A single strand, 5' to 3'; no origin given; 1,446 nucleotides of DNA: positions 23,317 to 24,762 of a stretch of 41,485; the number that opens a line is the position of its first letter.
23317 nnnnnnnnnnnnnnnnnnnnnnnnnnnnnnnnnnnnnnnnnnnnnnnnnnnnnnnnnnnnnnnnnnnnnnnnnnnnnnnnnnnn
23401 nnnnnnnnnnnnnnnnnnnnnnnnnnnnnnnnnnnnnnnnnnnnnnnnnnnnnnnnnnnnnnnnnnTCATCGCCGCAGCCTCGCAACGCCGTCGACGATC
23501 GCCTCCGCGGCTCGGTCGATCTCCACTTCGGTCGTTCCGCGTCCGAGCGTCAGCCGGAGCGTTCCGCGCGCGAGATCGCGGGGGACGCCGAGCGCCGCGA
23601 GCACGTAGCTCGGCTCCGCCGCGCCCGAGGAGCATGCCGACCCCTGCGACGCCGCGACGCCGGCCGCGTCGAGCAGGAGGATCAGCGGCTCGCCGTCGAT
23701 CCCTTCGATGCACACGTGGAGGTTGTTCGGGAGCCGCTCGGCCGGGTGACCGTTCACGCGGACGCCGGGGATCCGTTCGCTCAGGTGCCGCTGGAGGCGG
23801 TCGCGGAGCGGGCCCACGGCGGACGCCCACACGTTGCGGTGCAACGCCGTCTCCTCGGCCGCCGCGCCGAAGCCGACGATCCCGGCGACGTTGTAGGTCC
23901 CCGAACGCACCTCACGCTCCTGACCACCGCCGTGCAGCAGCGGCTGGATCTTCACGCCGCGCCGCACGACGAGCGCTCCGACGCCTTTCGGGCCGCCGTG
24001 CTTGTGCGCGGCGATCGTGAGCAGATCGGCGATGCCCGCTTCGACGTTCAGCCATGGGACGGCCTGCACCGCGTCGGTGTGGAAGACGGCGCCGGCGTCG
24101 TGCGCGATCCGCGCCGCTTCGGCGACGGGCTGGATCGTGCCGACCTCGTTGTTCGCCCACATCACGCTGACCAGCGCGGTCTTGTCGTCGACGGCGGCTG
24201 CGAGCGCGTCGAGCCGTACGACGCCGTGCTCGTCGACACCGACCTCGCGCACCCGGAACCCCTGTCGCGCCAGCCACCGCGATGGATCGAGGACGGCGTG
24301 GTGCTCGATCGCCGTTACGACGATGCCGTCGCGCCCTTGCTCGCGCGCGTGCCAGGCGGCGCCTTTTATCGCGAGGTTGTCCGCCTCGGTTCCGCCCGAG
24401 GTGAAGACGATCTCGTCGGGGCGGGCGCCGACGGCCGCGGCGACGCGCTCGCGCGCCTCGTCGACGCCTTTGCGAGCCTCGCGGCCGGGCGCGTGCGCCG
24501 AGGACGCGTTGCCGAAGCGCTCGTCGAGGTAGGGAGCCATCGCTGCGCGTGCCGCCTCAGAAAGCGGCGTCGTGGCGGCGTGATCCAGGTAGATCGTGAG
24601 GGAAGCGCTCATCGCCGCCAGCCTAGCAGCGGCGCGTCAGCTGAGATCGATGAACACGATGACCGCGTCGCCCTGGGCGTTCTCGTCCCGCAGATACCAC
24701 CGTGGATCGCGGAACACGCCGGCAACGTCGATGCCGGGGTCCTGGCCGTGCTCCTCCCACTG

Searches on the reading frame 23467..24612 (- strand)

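Call 7: search_protein_families(library=pfam, proteins=[window:23467-24612:-], max_evalue=0.001)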
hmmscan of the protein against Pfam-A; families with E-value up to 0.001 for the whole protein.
window:23467-24612:- (381 aa): 2 families
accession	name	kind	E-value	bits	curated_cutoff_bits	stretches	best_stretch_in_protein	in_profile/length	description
PF00266.25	Aminotran_5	-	2.4e-73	247.7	21.5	1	7-367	1-370/371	Aminotransferase class-V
PF01212.27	Beta_elim_lyase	-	1.2e-06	28.6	27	1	49-181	33-169/288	Beta-eliminating lyase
